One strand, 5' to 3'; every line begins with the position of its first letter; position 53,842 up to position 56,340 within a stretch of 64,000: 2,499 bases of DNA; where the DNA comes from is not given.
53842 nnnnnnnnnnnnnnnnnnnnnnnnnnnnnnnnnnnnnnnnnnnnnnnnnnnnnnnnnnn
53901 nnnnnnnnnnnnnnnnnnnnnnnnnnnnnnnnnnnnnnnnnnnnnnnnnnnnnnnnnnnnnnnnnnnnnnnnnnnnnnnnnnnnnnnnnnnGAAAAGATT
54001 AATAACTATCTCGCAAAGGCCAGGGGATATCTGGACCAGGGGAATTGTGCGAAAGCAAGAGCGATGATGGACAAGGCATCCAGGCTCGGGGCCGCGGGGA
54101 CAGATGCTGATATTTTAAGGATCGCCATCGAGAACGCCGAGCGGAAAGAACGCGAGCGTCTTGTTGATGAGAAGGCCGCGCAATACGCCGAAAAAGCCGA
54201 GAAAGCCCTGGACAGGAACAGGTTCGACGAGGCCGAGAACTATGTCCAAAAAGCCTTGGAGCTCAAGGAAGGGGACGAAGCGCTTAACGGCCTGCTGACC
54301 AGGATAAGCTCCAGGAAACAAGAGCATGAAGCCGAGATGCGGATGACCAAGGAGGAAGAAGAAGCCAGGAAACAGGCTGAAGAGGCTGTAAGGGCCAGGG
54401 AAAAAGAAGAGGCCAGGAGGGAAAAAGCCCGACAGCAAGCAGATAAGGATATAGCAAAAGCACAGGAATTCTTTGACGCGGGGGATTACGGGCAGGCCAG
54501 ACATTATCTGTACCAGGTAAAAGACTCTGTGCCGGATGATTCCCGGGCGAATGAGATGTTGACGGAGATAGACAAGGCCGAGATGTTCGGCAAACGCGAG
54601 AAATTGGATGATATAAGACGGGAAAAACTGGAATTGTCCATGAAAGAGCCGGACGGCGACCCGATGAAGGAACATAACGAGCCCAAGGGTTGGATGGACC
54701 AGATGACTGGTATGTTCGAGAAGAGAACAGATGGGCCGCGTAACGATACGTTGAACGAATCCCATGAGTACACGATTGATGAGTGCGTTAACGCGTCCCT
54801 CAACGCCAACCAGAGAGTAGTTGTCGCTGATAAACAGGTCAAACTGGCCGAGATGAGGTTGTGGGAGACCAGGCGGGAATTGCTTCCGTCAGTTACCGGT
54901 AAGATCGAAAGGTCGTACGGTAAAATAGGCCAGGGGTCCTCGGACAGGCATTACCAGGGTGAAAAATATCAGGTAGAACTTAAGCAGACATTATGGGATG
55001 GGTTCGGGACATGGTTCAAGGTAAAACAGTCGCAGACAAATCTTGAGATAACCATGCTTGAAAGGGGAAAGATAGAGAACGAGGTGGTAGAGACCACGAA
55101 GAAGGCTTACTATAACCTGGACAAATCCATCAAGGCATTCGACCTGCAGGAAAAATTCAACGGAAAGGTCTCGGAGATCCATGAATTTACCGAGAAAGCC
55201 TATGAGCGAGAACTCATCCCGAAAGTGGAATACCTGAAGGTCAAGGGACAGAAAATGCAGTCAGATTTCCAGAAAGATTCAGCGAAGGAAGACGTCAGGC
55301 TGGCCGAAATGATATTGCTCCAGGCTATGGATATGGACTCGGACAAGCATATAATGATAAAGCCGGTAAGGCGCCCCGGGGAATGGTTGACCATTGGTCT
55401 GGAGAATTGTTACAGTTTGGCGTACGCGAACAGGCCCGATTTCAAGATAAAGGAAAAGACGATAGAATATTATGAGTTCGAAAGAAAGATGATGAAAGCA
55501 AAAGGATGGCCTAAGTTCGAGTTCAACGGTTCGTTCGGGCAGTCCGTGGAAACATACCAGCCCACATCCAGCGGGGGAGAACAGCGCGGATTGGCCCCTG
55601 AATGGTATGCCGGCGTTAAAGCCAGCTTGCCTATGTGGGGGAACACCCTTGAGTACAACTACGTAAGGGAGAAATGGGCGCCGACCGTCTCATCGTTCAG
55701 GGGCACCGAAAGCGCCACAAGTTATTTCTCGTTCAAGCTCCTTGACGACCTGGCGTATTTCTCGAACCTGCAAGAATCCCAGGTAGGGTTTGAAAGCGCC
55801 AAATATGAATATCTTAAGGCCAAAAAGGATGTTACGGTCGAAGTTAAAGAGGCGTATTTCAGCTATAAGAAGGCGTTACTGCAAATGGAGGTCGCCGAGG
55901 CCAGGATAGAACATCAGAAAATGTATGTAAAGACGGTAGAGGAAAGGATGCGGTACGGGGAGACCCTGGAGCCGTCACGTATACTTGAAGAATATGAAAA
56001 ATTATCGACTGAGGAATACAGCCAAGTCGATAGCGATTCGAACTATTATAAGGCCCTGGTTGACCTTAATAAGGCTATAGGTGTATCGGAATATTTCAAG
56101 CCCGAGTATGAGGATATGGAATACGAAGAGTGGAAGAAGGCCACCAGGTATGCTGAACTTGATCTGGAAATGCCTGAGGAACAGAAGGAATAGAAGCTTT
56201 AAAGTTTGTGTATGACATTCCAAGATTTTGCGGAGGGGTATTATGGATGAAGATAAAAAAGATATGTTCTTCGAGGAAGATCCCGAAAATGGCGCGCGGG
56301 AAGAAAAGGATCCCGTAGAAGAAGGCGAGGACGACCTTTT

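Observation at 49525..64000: Giant TolC-fusion protein heading a membrane fusion protein plus double-RND module: an unusual tripartite envelope machine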

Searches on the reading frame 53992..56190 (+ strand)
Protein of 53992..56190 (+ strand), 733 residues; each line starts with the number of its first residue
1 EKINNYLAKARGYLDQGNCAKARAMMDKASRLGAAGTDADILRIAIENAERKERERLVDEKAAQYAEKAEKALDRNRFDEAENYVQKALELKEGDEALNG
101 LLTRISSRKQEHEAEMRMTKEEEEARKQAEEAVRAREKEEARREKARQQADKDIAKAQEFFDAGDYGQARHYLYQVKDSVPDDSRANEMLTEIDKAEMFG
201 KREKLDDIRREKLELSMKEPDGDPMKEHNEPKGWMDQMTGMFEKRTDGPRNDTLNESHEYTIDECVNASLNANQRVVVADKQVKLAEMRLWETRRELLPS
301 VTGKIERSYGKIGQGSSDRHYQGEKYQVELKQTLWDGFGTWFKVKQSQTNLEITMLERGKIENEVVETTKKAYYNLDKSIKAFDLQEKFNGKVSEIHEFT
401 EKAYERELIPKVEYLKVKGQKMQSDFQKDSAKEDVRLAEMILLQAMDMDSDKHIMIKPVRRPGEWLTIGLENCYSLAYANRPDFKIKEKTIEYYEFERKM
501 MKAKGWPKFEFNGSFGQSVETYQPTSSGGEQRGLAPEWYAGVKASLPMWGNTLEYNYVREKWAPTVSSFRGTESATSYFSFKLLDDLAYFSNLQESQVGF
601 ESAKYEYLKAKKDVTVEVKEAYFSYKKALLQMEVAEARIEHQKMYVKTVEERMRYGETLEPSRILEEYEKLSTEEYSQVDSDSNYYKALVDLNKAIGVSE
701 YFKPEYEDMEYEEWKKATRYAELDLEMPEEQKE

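Call 37: search_solved_structures(query=A2, max_evalue=0.01)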
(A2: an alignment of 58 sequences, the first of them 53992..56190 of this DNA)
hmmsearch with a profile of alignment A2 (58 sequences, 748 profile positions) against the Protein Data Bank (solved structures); distinct sequences matched with E-value up to 0.01: 33.
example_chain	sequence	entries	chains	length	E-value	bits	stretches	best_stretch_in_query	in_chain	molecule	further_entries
2wmz_A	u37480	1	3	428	9.6e-09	37.4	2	270-404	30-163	OUTER MEMBRANE PROTEIN TOLC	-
2xmn_A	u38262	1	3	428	2.4e-08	36.1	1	270-404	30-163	Outer membrane protein TolC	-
1ek9_A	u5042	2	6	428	2.8e-08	35.9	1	270-404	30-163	OUTER MEMBRANE PROTEIN TOLC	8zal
5v5s_A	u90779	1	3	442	3.1e-08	35.7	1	270-404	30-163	Outer membrane protein TolC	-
1tqq_A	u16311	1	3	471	3.3e-08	35.7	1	270-404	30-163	Outer membrane protein tolC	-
5nik_A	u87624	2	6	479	3.5e-08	35.6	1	270-404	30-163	Outer membrane protein TolC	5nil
9qgy_A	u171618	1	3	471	3.9e-08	35.4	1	270-404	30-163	Outer membrane protein TolC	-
8zar_G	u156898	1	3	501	4.1e-08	35.4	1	270-404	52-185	Outer membrane protein TolC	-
9tg4_A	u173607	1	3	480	4.2e-08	35.3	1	270-404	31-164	Outer membrane protein TolC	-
5ng5_F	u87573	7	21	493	4.6e-08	35.2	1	270-404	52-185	Outer membrane protein TolC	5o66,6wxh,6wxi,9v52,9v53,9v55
9qhb_A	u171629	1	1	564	5.7e-08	34.9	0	140-178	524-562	Engineered tetratricopeptide repeat protein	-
2vdd_A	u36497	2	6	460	7.8e-08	34.4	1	270-404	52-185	OUTER MEMBRANE PROTEIN TOLC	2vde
9dzw_A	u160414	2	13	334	9e-08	34.2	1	20-203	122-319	CalC6_3 with DHR extension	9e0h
5bun_A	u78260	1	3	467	3.1e-07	32.4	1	270-405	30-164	Outer membrane protein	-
7ng8_A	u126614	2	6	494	1.1e-06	30.7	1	270-416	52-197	Outer membrane channel protein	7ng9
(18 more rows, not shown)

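Call 51: predict_structure(alignment_id=A2)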
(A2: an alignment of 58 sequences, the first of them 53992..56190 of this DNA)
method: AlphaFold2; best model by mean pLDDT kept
length: 733 residues; sequences in the alignment: 58
mean_pLDDT: 87.9   pTM: 0.64
mean pLDDT of the five models: 87.9, 87.0, 85.9, 85.1, 83.5
residues with pLDDT >= 90: 450; 70-90: 207; 50-70: 59; < 50: 17
segments of 3 or more residues with pLDDT < 50: 216-221, 244-251
pLDDT, mean of each block of 10 residues (from residue 1): 88 87 88 82 85 83 91 92 92 87 89 76 64 71 84 94 90 92 89 75 55 47 62 66 50 73 93 94 96 94 93 78 94 96 97 97 97 98 97 95 93 96 97 97 93 92 91 94 97 97 96 95 75 89 95 96 85 93 93 96 98 98 97 97 94 83 94 97 97 94 78 79 80 73
secondary structure, 60 per line:
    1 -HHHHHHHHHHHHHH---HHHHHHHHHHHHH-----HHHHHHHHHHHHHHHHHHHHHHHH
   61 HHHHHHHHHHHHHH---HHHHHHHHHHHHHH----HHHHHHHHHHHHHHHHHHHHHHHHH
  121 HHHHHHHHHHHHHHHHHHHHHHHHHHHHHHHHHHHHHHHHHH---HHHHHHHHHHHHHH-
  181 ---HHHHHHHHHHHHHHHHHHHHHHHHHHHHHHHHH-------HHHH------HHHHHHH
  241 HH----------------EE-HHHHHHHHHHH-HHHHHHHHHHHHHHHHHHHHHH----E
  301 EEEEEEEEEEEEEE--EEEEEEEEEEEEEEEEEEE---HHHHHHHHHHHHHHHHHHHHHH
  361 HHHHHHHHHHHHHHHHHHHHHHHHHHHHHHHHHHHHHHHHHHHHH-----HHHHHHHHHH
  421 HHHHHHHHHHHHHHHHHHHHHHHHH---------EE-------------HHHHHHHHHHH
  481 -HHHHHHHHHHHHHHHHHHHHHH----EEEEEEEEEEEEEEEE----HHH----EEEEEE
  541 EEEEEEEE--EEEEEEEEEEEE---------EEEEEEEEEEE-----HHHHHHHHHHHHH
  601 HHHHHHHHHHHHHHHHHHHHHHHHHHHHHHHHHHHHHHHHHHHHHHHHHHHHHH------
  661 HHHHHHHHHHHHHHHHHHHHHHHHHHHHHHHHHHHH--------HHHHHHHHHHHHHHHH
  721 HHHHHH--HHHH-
elements in order (helices of 4 or more, strands of 3 or more residues): H2-15 H19-31 H37-74 H78-91 H96-162 H166-179 H184-216 H224-227 H234-242 H262-272 H274-295 E300-314 E317-335 H339-405 H411-445 H470-480 H482-503 E508-523 E535-548 E551-562 E572-582 H588-654 H661-696 H705-726 H729-732

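Call 54: fold_search(model_id=the predicted structure, library=pdb)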
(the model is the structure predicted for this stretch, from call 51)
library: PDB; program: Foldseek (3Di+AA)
matches with E <= 10: 561; with E <= 0.001: 44
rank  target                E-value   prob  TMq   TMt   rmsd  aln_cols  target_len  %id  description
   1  9a2x_MODEL_1_A        6.2e-19  1.00  0.46  0.67   8.2       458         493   12  Model of E. coli TolC by in-cell photo-crosslinking MS and deep learning (released 2023-02-24)
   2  7ng8_A                1.2e-18  1.00  0.44  0.71   5.6       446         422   13  Trimeric efflux pump Klebsiella TolC in complex with KlebC (released 2021-06-30)
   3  7ng9_A                1.7e-18  1.00  0.44  0.72   5.5       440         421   13  Trimeric efflux pump Klebsiella TolC (released 2021-06-30)
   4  1ek9_A                1.8e-18  1.00  0.44  0.71   5.8       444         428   12  2.1A X-RAY STRUCTURE OF TOLC: AN INTEGRAL OUTER MEMBRANE PROTEIN AND EFFLUX PUMP COMPONENT FROM ESCHERICHIA COLI (released 2000-06-28)
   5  5bun_A                1.9e-18  1.00  0.44  0.71   5.8       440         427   12  Crystal structure of an antigenic outer membrane protein ST50 from Salmonella Typhi (released 2015-12-23)
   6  5bun_B                2.1e-18  1.00  0.45  0.72   6.0       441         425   12  Crystal structure of an antigenic outer membrane protein ST50 from Salmonella Typhi (released 2015-12-23)
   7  5bun_C                3.6e-18  1.00  0.44  0.69   6.0       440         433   12  Crystal structure of an antigenic outer membrane protein ST50 from Salmonella Typhi (released 2015-12-23)
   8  9v52_C1               9.2e-18  1.00  0.44  0.70   5.8       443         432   12  Structure of TolC and YbjP closed state complex (released 2025-11-05)
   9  2wmz_A                1.2e-17  1.00  0.44  0.70   6.0       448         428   11  Structure of a mutated TolC (released 2011-01-26)
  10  2xmn_A                1.5e-17  1.00  0.45  0.71   5.3       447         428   12  High resolution snapshots of defined TolC open states present an iris- like movement of periplasmic entrance helices (released 2011-01-26)
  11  9tg4_A                2.1e-17  1.00  0.43  0.68   5.6       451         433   11  Structure of the YbjP lipoprotein bound to the AcrABZ-TolC efflux pump (released 2026-04-08)
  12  9rmm_D                6.7e-17  1.00  0.44  0.69   5.4       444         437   11  Crystal structure of outer membrane SilC (released 2025-07-23)
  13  5azs_C                7.8e-17  1.00  0.44  0.69   6.8       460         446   14  Crystal structure of a membrane protein from Pseudomonas aeruginosa (released 2016-06-08)
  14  9rmm_B                8.5e-17  1.00  0.44  0.70   6.3       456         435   12  Crystal structure of outer membrane SilC (released 2025-07-23)
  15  9rmm_C                9.3e-17  1.00  0.44  0.69   5.4       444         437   11  Crystal structure of outer membrane SilC (released 2025-07-23)
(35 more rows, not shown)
